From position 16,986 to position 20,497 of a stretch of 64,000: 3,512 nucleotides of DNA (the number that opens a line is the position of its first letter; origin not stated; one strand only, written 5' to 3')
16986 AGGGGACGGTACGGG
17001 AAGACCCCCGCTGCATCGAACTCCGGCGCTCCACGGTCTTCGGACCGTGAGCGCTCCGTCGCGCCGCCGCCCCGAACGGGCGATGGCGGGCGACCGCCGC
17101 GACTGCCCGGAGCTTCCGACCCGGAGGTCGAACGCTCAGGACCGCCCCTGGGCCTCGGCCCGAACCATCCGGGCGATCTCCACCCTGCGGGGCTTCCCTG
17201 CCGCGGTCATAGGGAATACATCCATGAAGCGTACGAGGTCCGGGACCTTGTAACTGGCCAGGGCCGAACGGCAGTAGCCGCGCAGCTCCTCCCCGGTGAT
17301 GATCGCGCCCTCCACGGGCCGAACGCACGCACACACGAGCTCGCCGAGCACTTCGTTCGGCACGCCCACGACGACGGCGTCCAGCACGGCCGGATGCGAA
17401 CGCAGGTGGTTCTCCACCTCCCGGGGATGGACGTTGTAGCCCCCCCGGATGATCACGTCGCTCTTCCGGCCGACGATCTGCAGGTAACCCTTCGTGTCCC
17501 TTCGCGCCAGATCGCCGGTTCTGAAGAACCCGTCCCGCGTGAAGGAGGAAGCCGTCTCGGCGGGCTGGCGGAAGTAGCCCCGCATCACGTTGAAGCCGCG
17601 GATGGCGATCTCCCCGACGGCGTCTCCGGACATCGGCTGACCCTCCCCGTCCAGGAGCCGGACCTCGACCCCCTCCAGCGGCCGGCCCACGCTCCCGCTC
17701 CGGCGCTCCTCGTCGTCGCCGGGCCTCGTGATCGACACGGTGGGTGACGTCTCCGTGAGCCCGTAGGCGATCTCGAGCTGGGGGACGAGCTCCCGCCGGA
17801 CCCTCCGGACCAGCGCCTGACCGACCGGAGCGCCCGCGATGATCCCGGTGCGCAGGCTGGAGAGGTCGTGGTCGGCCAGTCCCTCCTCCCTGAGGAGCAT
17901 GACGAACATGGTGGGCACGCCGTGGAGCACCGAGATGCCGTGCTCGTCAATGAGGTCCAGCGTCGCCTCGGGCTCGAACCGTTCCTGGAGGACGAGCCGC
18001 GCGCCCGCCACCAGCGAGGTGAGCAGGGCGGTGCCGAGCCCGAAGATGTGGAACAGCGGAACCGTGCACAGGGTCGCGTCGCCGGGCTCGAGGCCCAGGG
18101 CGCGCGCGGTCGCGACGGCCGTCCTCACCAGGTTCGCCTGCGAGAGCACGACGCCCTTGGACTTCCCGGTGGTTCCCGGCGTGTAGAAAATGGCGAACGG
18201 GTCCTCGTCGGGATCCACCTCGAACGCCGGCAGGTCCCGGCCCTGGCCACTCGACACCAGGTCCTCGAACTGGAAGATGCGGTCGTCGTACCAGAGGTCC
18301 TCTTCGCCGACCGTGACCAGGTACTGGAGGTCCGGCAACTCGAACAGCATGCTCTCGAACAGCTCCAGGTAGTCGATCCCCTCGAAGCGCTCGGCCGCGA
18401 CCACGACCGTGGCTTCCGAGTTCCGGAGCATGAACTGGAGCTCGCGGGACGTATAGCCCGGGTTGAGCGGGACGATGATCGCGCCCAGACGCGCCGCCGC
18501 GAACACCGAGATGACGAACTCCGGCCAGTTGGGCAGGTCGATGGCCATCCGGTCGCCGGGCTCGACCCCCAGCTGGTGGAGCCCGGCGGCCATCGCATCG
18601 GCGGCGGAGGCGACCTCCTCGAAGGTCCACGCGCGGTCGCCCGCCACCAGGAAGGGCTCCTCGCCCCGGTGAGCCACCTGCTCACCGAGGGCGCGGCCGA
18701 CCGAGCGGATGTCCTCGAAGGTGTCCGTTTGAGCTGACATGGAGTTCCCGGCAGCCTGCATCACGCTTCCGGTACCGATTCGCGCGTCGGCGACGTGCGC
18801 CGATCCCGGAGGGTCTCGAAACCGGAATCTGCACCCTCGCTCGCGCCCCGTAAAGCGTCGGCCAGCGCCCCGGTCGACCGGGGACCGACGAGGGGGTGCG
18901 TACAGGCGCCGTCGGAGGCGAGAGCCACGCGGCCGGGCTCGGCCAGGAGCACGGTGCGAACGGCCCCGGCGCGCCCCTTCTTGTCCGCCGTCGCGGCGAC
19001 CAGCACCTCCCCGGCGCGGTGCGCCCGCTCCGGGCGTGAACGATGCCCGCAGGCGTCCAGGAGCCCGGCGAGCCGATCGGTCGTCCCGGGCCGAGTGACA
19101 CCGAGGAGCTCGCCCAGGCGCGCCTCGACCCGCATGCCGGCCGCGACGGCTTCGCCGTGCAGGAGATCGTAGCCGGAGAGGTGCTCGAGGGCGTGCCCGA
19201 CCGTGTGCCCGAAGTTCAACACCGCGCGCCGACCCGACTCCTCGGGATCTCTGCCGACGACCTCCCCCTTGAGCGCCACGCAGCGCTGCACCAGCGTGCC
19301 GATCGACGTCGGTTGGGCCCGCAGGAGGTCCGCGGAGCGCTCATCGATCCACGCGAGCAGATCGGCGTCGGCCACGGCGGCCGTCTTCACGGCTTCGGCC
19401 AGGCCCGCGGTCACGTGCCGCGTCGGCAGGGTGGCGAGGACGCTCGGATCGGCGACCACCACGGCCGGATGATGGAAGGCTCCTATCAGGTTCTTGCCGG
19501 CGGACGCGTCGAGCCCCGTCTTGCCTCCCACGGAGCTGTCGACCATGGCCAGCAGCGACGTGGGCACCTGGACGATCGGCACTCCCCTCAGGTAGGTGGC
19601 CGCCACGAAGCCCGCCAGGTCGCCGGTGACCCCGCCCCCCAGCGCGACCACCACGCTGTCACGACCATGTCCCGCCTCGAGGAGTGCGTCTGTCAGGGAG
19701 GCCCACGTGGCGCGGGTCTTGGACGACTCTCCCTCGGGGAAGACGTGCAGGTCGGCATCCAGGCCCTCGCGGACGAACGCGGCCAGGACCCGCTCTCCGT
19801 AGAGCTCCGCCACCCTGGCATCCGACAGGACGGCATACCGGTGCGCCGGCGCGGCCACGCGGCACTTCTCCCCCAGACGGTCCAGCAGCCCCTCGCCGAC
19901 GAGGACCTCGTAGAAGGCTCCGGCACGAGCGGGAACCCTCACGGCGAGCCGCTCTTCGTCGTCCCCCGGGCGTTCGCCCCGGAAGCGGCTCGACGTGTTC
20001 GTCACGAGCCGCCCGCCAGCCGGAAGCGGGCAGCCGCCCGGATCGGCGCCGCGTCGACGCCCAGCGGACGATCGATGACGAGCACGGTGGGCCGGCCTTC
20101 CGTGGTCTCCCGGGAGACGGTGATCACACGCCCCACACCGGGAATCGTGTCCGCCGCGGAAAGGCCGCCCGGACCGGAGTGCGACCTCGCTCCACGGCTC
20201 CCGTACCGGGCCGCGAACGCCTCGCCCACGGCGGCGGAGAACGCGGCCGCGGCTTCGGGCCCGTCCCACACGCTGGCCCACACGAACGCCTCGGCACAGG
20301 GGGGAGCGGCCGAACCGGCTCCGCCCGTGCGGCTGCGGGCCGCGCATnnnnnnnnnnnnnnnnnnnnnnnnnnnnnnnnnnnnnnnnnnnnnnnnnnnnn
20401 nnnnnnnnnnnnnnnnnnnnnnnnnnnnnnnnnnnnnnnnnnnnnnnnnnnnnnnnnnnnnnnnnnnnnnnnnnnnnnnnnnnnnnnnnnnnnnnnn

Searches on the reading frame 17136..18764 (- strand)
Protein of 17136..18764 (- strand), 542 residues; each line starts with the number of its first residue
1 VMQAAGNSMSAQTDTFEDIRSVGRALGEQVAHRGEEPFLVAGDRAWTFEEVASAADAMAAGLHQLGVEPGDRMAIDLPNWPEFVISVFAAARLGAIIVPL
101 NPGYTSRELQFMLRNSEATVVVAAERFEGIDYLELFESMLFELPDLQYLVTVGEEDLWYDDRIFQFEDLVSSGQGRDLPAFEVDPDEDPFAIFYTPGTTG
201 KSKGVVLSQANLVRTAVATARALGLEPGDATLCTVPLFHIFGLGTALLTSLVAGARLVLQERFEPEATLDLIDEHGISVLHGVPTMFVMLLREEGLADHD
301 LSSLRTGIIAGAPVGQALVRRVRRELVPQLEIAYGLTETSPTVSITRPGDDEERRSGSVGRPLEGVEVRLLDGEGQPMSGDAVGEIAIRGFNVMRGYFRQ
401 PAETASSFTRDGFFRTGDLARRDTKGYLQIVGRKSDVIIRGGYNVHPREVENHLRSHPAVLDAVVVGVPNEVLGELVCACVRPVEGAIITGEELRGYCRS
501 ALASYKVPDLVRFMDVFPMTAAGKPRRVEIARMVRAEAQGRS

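Call 19: search_protein_families(library=pfam, proteins=[window:17136-18764:-], max_evalue=0.00001)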
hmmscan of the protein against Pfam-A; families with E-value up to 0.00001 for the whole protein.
window:17136-18764:- (542 aa): 2 families
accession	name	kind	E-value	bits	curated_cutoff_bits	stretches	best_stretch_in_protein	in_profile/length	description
PF00501.34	AMP-binding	-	4.3e-95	319.2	29.9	1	28-398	3-384/384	AMP-binding enzyme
PF13193.12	AMP-binding_C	-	4.9e-18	66.3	24.5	1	449-524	1-76/76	AMP-binding enzyme C-terminal domain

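Call 66: search_protein_families(library=ncbifam, proteins=[window:17136-18764:-], max_evalue=1e-10)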
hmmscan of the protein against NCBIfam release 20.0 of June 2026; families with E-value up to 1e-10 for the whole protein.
window:17136-18764:- (542 aa): 103 families (the best 25 are shown)
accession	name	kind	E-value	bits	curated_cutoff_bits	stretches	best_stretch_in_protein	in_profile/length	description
NF009233.0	PRK12583.1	subfamily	2.8e-132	442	832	1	20-530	18-546/558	fatty acid CoA ligase family protein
NF004837.0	PRK06187.1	subfamily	2.8e-123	412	476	1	21-536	9-524/531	long-chain-fatty-acid--CoA ligase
NF005801.1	PRK07656.1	equivalog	1.6e-116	390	657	1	29-524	10-493/500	FadD3 family acyl-CoA ligase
NF006182.0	PRK08316.1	subfamily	4.8e-101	338.8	663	1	21-524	12-507/523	fatty acyl-CoA synthetase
NF005702.0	PRK07514.1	subfamily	1.3e-100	337.1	558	1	34-526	17-492/506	malonyl-CoA synthase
NF005307.0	PRK06839.1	equivalog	1.9e-98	330.3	748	1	39-535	21-494/496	o-succinylbenzoate--CoA ligase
NF004114.0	PRK05605.1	equivalog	1e-94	318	766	2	165-536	197-571/575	long-chain-fatty-acid--CoA ligase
NF052269.1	Staph_lig_FadD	equivalog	2e-94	316.8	650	1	43-538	25-497/499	long-chain-fatty-acid--CoA ligase FadD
NF052580.1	Str24CoAsynCasG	equivalog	1.6e-93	313.9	750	1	20-531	41-547/548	steroid-24-oyl-CoA synthetase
NF005676.0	PRK07470.1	equivalog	2.4e-93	313.6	774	1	12-531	12-526/544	acyl-CoA synthetase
NF002966.0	PRK03640.1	equivalog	1.1e-91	307.8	556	2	178-534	132-480/483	o-succinylbenzoate--CoA ligase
NF005714.0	PRK07529.1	subfamily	1.9e-91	307.3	632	1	44-532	62-574/640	acyl-CoA synthetase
NF004808.0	PRK06155.1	equivalog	5.1e-91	305.6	722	1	10-529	11-517/542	ATP-dependent acyl-CoA ligase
TIGR03208.1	cyc_hxne_CoA_lg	equivalog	3.5e-90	303.3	792.3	1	44-527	52-533/538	cyclohexanecarboxylate-CoA ligase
NF006181.0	PRK08314.1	subfamily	1.1e-89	301.2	705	1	38-524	42-544/563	long-chain-fatty-acid--CoA ligase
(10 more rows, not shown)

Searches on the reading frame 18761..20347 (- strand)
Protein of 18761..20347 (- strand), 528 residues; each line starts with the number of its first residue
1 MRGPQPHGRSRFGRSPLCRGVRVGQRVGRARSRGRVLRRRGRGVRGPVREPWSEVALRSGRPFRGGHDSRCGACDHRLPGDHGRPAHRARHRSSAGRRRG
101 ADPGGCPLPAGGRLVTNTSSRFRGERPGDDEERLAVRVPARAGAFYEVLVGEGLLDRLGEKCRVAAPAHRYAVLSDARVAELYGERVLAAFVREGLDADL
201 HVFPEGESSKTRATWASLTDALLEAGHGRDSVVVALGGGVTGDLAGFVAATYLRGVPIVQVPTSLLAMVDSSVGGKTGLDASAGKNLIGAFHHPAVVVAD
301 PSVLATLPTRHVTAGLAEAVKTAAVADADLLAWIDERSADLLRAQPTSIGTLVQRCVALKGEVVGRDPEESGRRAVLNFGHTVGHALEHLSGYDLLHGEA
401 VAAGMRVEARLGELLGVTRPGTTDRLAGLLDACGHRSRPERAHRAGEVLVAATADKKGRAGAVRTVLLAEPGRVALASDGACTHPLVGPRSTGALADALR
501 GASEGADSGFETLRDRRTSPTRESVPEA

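Call 19: search_protein_families(library=pfam, proteins=[window:18761-20347:-], max_evalue=0.00001)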
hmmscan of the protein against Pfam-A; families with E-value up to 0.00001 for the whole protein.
window:18761-20347:- (528 aa): 3 families
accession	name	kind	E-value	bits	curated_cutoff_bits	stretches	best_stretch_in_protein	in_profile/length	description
PF01761.26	DHQ_synthase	-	4.9e-44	149.1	24.2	1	202-313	3-114/115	3-dehydroquinate synthase N-terminal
PF24621.2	DHQS_C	-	9e-36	123.4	27.6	1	315-457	1-143/144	3-dehydroquinate synthase C-terminal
PF13685.12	Fe-ADH_2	-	6.5e-10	39.6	28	1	150-308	2-149/149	Iron-containing alcohol dehydrogenase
